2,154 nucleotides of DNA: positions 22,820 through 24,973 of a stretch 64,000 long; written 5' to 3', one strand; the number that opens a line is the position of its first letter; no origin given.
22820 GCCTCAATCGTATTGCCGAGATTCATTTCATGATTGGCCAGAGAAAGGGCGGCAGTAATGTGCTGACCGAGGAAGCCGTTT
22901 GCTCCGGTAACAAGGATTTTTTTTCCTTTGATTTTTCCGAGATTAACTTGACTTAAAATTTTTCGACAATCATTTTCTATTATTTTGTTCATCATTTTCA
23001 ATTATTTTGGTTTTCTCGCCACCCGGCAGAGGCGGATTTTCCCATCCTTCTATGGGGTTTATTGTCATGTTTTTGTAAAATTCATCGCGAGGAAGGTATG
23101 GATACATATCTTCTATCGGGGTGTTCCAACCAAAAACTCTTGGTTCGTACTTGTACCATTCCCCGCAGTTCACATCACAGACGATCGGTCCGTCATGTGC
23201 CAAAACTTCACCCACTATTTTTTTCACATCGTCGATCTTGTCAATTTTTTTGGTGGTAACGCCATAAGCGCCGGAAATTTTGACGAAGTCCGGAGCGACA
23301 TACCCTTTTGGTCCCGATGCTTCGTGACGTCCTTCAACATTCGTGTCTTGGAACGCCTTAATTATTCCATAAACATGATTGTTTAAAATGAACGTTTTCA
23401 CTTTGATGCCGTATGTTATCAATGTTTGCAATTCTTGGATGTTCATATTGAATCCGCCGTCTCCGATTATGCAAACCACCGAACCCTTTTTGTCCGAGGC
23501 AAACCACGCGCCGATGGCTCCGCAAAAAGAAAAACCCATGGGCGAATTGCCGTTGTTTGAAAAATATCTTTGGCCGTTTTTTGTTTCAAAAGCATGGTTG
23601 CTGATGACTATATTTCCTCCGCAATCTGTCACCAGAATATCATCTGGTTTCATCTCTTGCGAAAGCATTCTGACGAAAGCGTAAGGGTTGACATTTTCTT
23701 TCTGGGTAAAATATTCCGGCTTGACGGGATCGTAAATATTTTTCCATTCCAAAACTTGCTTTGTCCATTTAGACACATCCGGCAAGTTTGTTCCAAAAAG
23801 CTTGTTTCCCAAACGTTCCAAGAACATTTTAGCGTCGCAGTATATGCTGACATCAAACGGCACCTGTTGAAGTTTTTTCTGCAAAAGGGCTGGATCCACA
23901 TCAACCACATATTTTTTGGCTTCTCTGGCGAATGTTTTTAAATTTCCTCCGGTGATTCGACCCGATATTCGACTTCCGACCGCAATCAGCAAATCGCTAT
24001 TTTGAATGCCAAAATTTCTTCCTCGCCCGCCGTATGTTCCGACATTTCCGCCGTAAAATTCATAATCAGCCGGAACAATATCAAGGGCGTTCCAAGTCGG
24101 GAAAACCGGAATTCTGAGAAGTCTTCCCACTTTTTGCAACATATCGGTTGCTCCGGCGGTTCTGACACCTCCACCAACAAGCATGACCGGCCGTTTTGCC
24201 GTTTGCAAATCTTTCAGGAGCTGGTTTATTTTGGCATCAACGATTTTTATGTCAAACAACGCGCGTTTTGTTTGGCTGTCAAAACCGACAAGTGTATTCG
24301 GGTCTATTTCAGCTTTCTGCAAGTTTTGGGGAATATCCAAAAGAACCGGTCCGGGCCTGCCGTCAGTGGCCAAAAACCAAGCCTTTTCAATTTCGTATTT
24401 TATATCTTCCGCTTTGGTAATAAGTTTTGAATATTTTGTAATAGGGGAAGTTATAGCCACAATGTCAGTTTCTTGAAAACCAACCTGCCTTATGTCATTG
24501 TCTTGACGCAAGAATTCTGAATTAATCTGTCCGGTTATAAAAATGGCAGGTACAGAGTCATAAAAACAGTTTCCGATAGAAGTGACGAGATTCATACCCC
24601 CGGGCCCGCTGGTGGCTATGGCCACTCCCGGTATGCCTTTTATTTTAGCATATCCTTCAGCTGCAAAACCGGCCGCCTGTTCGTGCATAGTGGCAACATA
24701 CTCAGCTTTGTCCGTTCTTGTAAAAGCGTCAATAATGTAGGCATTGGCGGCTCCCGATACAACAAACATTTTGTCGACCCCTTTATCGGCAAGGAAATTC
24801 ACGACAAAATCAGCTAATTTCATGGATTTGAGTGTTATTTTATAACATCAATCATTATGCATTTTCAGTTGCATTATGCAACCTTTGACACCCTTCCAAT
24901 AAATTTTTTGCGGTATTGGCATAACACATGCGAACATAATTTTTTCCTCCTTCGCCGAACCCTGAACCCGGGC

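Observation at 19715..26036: Candidate pathway for a branched 3,6-dideoxyhexose: ColD/E1-type 3-dehydratase (His in place of Lys), a YerE-like TPP enzyme, two SDRs and an aminotransferase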

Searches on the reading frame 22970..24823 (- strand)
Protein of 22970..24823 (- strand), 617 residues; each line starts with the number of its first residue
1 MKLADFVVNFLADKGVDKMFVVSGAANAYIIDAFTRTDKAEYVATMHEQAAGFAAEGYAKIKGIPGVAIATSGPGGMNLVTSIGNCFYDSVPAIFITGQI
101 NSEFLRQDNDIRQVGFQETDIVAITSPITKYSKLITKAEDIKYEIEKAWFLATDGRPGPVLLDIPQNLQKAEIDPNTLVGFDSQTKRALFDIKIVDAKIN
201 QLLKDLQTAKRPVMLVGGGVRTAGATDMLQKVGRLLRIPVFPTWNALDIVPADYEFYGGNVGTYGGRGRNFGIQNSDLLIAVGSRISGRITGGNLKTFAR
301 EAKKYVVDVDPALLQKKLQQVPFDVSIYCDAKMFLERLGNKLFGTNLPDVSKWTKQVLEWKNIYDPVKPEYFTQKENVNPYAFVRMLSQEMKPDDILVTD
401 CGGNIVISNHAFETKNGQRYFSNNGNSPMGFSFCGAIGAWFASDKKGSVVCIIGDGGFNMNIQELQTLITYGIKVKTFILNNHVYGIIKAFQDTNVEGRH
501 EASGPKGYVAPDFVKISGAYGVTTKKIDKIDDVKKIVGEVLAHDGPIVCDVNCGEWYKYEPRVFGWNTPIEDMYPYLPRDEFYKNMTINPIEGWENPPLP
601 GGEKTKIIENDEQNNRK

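Call 4: search_protein_families(library=pfam, proteins=[window:22970-24823:-])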
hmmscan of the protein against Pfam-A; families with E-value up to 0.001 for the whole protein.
window:22970-24823:- (617 aa): 3 families
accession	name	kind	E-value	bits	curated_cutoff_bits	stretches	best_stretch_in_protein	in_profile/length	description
PF02775.26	TPP_enzyme_C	-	1.1e-33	116.6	21.9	1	403-551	4-151/151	Thiamine pyrophosphate enzyme, C-terminal TPP binding domain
PF02776.23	TPP_enzyme_N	-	8.8e-33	113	26.8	1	1-123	1-118/119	Thiamine pyrophosphate enzyme, N-terminal TPP binding domain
PF00205.28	TPP_enzyme_M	-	3.3e-28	98.5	30.4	1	199-338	1-137/137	Thiamine pyrophosphate enzyme, central domain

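Call 5: search_protein_families(library=ncbifam, proteins=[window:22970-24823:-])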
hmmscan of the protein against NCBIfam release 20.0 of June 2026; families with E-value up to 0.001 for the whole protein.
window:22970-24823:- (617 aa): 51 families (the best 25 are shown)
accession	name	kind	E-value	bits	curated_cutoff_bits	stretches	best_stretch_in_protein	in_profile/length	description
TIGR00118.1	acolac_lg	equivalog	1.1e-124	416.9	538.35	1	1-555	1-536/557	biosynthetic-type acetolactate synthase large subunit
NF004919.0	PRK06276.1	equivalog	2.7e-112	376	866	1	1-551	1-536/582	acetolactate synthase large subunit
NF006524.0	PRK08978.1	equivalog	1.5e-107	360.2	738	1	2-553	2-524/548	acetolactate synthase 2 catalytic subunit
NF004710.0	PRK06048.1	equivalog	2.5e-107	359.6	976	1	1-553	8-537/561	acetolactate synthase large subunit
NF005228.0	PRK06725.1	equivalog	1.2e-105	353.9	991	1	4-555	19-547/571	acetolactate synthase large subunit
NF005824.0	PRK07710.1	equivalog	1.2e-104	350.7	976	1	4-555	20-550/573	acetolactate synthase large subunit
NF005651.0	PRK07418.1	subfamily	1.4e-102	343.9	942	1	4-553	22-559/617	acetolactate synthase large subunit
NF005860.0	PRK07789.1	equivalog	3.6e-102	342.7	881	1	4-552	37-577/615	acetolactate synthase large subunit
NF005058.0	PRK06466.1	equivalog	6.5e-100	335.2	951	1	4-550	7-544/574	acetolactate synthase 3 large subunit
NF005584.0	PRK07282.1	equivalog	2.7e-98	329.9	970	1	4-555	13-542/566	acetolactate synthase large subunit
NF006016.1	PRK08155.1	equivalog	3.3e-97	326.2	870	1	4-552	6-531/554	acetolactate synthase large subunit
NF006581.0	PRK09107.1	equivalog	1.3e-93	314.3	974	1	2-553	12-553/595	acetolactate synthase 3 large subunit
NF005364.0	PRK06882.1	equivalog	3.7e-90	303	1083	1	4-551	7-543/574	acetolactate synthase 3 large subunit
NF005039.0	PRK06456.1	equivalog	5.3e-89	299.2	868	1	4-551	5-542/572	acetolactate synthase large subunit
NF006319.0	PRK08527.1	equivalog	7.3e-88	295.4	905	1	4-554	7-539/565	acetolactate synthase large subunit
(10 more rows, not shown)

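Call 7: search_solved_structures(query=window:22970-24823:-, show_alignments=1)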
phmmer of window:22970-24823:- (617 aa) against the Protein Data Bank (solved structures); distinct sequences matched with E-value up to 0.001: 150 (the best 60 are shown).
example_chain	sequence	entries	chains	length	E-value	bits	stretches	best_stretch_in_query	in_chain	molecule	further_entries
8rph_A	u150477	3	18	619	5.9e-96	325.4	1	2-584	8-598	Thiamine pyrophosphate-binding protein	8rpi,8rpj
5ahk_A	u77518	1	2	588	2e-84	287.3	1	1-563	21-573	ACETOLACTATE SYNTHASE II, LARGE SUBUNIT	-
7tzz_A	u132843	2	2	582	3.7e-78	266.6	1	2-556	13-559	Acetolactate synthase, chloroplastic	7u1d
3e9y_A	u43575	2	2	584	7e-78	265.7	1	2-556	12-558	Acetolactate synthase, chloroplastic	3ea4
6u9h_A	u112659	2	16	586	7.1e-78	265.7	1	2-556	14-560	Acetolactate synthase, chloroplastic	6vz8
1ybh_A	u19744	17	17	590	7.2e-78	265.7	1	2-556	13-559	Acetolactate synthase, chloroplast | Acetolactate synthase | Acetolactate synthase, chloroplastic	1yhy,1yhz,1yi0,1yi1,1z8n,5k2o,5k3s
8et5_A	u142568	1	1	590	7.9e-78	265.6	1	2-555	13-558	Acetolactate synthase, chloroplastic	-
7stq_A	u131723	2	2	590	9.8e-78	265.2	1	2-556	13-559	Acetolactate synthase, chloroplastic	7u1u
7u25_A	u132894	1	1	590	1.4e-77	264.8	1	2-556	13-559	Acetolactate synthase, chloroplastic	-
1jsc_A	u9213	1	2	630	2.4e-70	240.8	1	11-566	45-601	ACETOHYDROXY-ACID SYNTHASE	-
6u9d_A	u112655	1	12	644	2.6e-70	240.7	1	11-566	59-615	Acetolactate synthase catalytic subunit, mitochondrial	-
1n0h_A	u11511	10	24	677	3.1e-70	240.5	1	11-566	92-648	Acetolactate synthase | Acetolactate synthase, mitochondrial | Acetolactate synthase catalytic subunit, mitochondrial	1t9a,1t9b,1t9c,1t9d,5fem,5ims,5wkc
6lpi_A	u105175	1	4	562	5.4e-65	223.1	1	4-560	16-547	Acetolactate synthase isozyme 1 large subunit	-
6dek_A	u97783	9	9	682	7.5e-59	202.9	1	15-551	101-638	Acetolactate synthase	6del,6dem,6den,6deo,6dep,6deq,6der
9yjz_A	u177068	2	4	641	2.1e-57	198.1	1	14-552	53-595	Acetolactate synthase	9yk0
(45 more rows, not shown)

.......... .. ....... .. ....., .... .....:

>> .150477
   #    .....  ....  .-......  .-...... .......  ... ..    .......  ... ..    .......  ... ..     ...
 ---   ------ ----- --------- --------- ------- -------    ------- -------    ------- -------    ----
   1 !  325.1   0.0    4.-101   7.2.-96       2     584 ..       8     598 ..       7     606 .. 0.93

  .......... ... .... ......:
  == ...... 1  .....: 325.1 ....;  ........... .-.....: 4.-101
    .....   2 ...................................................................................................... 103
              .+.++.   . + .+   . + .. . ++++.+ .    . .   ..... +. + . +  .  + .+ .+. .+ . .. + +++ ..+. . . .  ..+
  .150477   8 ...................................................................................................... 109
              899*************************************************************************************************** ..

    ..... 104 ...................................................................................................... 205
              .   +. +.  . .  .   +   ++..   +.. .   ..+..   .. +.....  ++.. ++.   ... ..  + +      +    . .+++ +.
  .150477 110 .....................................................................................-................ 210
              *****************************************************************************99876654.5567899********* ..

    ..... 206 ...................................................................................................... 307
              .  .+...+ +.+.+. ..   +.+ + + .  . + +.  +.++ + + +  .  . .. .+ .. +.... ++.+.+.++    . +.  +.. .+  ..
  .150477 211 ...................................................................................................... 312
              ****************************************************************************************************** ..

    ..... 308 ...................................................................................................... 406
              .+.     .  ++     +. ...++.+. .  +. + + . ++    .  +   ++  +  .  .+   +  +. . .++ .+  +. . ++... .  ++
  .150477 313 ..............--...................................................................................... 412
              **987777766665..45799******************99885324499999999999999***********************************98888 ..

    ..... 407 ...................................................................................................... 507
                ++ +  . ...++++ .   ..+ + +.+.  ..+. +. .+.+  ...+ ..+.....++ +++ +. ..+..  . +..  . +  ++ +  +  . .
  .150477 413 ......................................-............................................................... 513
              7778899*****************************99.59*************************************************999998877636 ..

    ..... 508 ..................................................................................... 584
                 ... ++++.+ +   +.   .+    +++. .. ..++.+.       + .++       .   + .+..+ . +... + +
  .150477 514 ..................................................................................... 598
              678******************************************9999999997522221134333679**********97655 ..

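Call 13: find_homologous_proteins(query=window:22970-24823:-)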
Query window:22970-24823:- (617 aa): 8000 proteins with E <= 0.001 among 8000 candidates; the best 120 are listed.
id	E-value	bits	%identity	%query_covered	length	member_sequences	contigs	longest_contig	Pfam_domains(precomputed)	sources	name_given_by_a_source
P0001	0.0e+0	1429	100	100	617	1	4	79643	PF02775.27,PF02776.24,PF00205.29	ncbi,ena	-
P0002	0.0e+0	1165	82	97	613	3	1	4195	PF02775.27,PF02776.24,PF00205.29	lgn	-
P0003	0.0e+0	1149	80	98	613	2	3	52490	PF02775.27,PF02776.24,PF00205.29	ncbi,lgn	-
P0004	0.0e+0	1148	81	97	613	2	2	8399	PF02775.27,PF02776.24,PF00205.29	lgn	-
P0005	0.0e+0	1147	79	99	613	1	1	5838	PF02775.27,PF02776.24,PF00205.29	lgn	-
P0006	0.0e+0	1145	79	99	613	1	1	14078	PF02775.27,PF02776.24,PF00205.29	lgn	-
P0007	0.0e+0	1143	79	99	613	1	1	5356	PF02775.27,PF02776.24,PF00205.29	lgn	-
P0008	0.0e+0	1142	79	99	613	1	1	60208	PF02775.27,PF02776.24,PF00205.29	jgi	-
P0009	0.0e+0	1138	80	97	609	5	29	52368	PF02775.27,PF02776.24,PF00205.29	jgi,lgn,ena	-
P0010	0.0e+0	1130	78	99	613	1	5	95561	PF02775.27,PF02776.24,PF00205.29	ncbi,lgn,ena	ncbi:MAG: thiamine pyrophosphate-binding protein [Patescibacteria group bacterium]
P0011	0.0e+0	1125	77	99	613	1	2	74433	PF02775.27,PF02776.24,PF00205.29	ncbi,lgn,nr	ncbi:MAG: thiamine pyrophosphate-binding protein [Candidatus Sungbacteria bacterium]|nr:thiamine pyr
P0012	0.0e+0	1124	78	99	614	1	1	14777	PF02775.27,PF02776.24,PF00205.29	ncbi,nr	ncbi:MAG: thiamine pyrophosphate-binding protein [bacterium]|nr:thiamine pyrophosphate-binding prote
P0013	0.0e+0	1124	78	99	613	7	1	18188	PF02775.27,PF02776.24,PF00205.29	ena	-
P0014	0.0e+0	1119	77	99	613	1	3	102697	PF02775.27,PF02776.24,PF00205.29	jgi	jgi:acetolactate synthase I/II/III large subunit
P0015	0.0e+0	1114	78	98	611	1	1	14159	PF02775.27,PF02776.24,PF00205.29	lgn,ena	-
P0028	0.0e+0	1038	72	98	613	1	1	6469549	PF02775.27,PF02776.24,PF00205.29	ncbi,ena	-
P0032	8.8e-297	1004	70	99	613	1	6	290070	PF02775.27,PF02776.24,PF00205.29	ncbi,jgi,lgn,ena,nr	ncbi:MAG: thiamine pyrophosphate-binding protein [Candidatus Liptonbacteria bacterium]|nr:thiamine p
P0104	2.7e-273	926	65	97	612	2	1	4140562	PF02775.27,PF02776.24,PF00205.29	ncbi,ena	-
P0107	3.5e-273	926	65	97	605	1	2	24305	PF02775.27,PF02776.24,PF00205.29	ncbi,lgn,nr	ncbi:MAG: thiamine pyrophosphate-binding protein [Methylophilaceae bacterium]|nr:thiamine pyrophosph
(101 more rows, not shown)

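Call 14: find_encoding_contigs(protein=P0001, flank=10000, max_places=4)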
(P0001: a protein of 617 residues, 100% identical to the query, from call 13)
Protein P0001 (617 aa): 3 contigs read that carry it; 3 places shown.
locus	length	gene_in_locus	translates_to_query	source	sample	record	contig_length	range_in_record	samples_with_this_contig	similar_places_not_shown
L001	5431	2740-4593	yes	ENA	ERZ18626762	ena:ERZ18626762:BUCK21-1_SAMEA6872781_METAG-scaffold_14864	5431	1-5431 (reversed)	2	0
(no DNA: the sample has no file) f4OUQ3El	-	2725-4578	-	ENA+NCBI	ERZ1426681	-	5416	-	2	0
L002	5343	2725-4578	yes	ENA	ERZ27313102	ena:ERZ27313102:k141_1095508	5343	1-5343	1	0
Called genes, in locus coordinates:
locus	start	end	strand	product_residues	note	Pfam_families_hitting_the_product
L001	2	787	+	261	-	?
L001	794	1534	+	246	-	PF05050:Methyltransf_21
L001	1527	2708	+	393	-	PF00155:Aminotran_1_2, PF01212:Beta_elim_lyase, PF00266:Aminotran_5 (weak), PF01041:DegT_DnrJ_EryC1, PF01053:Cys_Met_Meta_PP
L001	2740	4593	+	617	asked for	PF02776:TPP_enzyme_N, PF00205:TPP_enzyme_M, PF02775:TPP_enzyme_C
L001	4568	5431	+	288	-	?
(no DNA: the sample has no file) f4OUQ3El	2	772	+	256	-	?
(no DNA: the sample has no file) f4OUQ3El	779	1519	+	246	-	PF05050:Methyltransf_21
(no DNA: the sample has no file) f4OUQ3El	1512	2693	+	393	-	PF00155:Aminotran_1_2, PF01212:Beta_elim_lyase, PF00266:Aminotran_5 (weak), PF01041:DegT_DnrJ_EryC1, PF01053:Cys_Met_Meta_PP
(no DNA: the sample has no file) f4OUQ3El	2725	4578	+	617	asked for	PF02776:TPP_enzyme_N, PF00205:TPP_enzyme_M, PF02775:TPP_enzyme_C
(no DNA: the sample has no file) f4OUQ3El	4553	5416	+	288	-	?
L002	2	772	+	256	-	?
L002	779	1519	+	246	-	PF05050:Methyltransf_21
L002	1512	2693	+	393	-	PF00155:Aminotran_1_2, PF01212:Beta_elim_lyase, PF00266:Aminotran_5 (weak), PF01041:DegT_DnrJ_EryC1, PF01053:Cys_Met_Meta_PP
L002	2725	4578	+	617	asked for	PF02776:TPP_enzyme_N, PF00205:TPP_enzyme_M, PF02775:TPP_enzyme_C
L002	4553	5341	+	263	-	?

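Call 15: find_encoding_contigs(protein=P0028, flank=10000, max_places=2)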
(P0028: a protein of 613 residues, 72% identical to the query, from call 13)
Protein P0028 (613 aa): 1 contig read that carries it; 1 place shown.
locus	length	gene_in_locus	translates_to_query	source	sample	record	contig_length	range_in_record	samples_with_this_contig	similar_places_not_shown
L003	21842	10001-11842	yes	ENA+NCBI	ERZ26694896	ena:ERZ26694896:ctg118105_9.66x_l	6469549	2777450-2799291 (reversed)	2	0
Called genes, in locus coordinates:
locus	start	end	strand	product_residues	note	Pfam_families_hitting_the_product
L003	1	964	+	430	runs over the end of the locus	PF00872:Transposase_mut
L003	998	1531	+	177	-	PF13186:SPASM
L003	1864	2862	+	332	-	PF00106:adh_short, PF04321:RmlD_sub_bind, PF05368:NmrA, PF01073:3Beta_HSD, PF01370:Epimerase, PF02719:Polysacc_synt_2, PF07993:NAD_binding_4, PF13460:NAD_binding_10, +1 more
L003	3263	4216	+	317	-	PF00535:Glycos_transf_2, PF10111:Glyco_tranf_2_2 (weak), PF13641:Glyco_tranf_2_3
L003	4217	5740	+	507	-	PF16861:Carbam_trans_C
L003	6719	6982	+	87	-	-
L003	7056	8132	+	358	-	PF00106:adh_short (faint), PF01073:3Beta_HSD, PF01370:Epimerase, PF02719:Polysacc_synt_2, PF04321:RmlD_sub_bind, PF07993:NAD_binding_4 (faint), PF16363:GDP_Man_Dehyd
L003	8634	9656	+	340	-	PF01370:Epimerase, PF16363:GDP_Man_Dehyd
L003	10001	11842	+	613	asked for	PF02776:TPP_enzyme_N, PF00205:TPP_enzyme_M, PF02775:TPP_enzyme_C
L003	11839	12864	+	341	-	PF01073:3Beta_HSD, PF01370:Epimerase, PF04321:RmlD_sub_bind, PF07993:NAD_binding_4 (faint), PF16363:GDP_Man_Dehyd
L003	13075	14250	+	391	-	PF00155:Aminotran_1_2, PF01041:DegT_DnrJ_EryC1, PF00266:Aminotran_5 (weak), PF01053:Cys_Met_Meta_PP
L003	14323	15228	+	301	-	PF01370:Epimerase, PF16363:GDP_Man_Dehyd, PF04321:RmlD_sub_bind (weak)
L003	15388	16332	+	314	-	PF01370:Epimerase, PF04321:RmlD_sub_bind, PF16363:GDP_Man_Dehyd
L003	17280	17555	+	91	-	-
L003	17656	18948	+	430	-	PF00872:Transposase_mut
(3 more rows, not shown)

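Call 16: find_encoding_contigs(protein=P0104, flank=10000, max_places=1)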
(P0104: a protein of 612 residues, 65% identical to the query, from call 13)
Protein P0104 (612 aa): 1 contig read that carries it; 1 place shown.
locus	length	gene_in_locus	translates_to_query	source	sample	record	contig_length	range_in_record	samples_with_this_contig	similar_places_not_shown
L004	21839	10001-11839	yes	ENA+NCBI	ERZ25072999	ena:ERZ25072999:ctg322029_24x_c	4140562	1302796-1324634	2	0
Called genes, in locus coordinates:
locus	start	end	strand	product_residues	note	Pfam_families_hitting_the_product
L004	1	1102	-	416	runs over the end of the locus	PF11871:DUF3391, PF13487:HD_5, PF01966:HD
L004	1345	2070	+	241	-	PF12945:PilZNR, PF07238:PilZ (weak)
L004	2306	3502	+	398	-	PF01041:DegT_DnrJ_EryC1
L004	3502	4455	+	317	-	PF01370:Epimerase, PF16363:GDP_Man_Dehyd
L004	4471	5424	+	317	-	PF01370:Epimerase, PF02719:Polysacc_synt_2, PF04321:RmlD_sub_bind, PF01073:3Beta_HSD, PF16363:GDP_Man_Dehyd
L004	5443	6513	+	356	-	PF00288:GHMP_kinases_N, PF08544:GHMP_kinases_C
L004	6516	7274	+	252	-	PF00483:NTP_transferase, PF12804:NTP_transf_3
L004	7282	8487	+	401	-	PF00155:Aminotran_1_2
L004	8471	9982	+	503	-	PF02310:B12-binding, PF04055:Radical_SAM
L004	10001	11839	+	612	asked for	PF02776:TPP_enzyme_N, PF00205:TPP_enzyme_M, PF02775:TPP_enzyme_C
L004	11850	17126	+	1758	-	PF13578:Methyltransf_24, PF13524:Glyco_trans_1_2, PF13489:Methyltransf_23, PF13649:Methyltransf_25, PF13847:Methyltransf_31, PF08241:Methyltransf_11, PF08242:Methyltransf_12, PF00535:Glycos_transf_2, +8 more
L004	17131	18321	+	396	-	PF01075:Glyco_transf_9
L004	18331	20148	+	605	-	PF13524:Glyco_trans_1_2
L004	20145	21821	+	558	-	PF01075:Glyco_transf_9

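Call 17: find_encoding_contigs(protein=P0032, flank=10000, max_places=1)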
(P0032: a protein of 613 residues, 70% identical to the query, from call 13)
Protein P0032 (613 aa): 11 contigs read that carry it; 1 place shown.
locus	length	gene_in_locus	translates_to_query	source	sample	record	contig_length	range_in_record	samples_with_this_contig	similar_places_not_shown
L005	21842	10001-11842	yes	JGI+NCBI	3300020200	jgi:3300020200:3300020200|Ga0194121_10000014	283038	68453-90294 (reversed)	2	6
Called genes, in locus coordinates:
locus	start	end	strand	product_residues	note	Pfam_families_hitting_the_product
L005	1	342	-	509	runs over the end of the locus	PF01676:Metalloenzyme, PF06415:iPGM_N, PF01663:Phosphodiest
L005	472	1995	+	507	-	PF12072:RNase_Y_N, PF00013:KH_1 (weak), PF01966:HD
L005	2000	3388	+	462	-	PF04932:Wzy_C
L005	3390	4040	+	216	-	-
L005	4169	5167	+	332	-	PF01370:Epimerase, PF16363:GDP_Man_Dehyd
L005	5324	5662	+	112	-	-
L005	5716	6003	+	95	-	-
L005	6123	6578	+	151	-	PF00293:NUDIX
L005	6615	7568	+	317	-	PF01370:Epimerase, PF04321:RmlD_sub_bind, PF16363:GDP_Man_Dehyd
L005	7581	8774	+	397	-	PF01041:DegT_DnrJ_EryC1, PF00266:Aminotran_5 (weak), PF01053:Cys_Met_Meta_PP (weak)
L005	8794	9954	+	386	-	PF00155:Aminotran_1_2, PF01212:Beta_elim_lyase, PF01041:DegT_DnrJ_EryC1, PF01053:Cys_Met_Meta_PP (weak)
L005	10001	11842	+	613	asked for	PF02776:TPP_enzyme_N, PF00205:TPP_enzyme_M, PF02775:TPP_enzyme_C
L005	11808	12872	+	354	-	PF01073:3Beta_HSD, PF01370:Epimerase, PF02719:Polysacc_synt_2 (faint), PF04321:RmlD_sub_bind, PF16363:GDP_Man_Dehyd, PF07993:NAD_binding_4 (weak)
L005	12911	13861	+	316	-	PF01073:3Beta_HSD, PF01370:Epimerase, PF04321:RmlD_sub_bind, PF16363:GDP_Man_Dehyd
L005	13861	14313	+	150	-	PF00908:dTDP_sugar_isom, PF00190:Cupin_1 (weak), PF05523:FdtA, PF14667:Polysacc_synt_C (weak)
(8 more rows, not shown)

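Call 18: find_encoding_contigs(protein=P0107, flank=10000, max_places=1)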
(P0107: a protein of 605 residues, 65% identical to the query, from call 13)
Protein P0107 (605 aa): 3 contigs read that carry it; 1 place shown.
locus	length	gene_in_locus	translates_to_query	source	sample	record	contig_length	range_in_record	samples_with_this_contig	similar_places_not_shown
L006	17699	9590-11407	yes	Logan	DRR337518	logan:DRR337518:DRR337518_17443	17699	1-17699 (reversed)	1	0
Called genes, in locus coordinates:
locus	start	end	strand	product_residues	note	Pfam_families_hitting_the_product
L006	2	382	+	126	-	?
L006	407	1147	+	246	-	PF00535:Glycos_transf_2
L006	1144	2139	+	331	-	PF00106:adh_short (weak), PF01073:3Beta_HSD, PF01370:Epimerase, PF02719:Polysacc_synt_2, PF04321:RmlD_sub_bind, PF07993:NAD_binding_4 (faint), PF08659:KR (weak), PF16363:GDP_Man_Dehyd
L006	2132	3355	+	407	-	PF01943:Polysacc_synt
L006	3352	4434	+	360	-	PF00953:Glycos_transf_4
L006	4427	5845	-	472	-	PF00483:NTP_transferase, PF12804:NTP_transf_3 (weak), PF22640:ManC_GMP_beta-helix, PF01050:MannoseP_isomer, PF07883:Cupin_2 (weak)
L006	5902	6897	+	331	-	PF00288:GHMP_kinases_N, PF08544:GHMP_kinases_C (weak)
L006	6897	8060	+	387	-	PF00155:Aminotran_1_2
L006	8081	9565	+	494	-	PF02310:B12-binding, PF04055:Radical_SAM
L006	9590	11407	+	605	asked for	PF02776:TPP_enzyme_N, PF00205:TPP_enzyme_M, PF02775:TPP_enzyme_C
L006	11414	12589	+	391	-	PF01041:DegT_DnrJ_EryC1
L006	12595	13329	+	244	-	PF00483:NTP_transferase, PF12804:NTP_transf_3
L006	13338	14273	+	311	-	PF01073:3Beta_HSD, PF01370:Epimerase, PF02719:Polysacc_synt_2 (weak), PF04321:RmlD_sub_bind, PF16363:GDP_Man_Dehyd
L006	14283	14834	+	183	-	PF00293:NUDIX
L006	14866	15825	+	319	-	PF00535:Glycos_transf_2, PF10111:Glyco_tranf_2_2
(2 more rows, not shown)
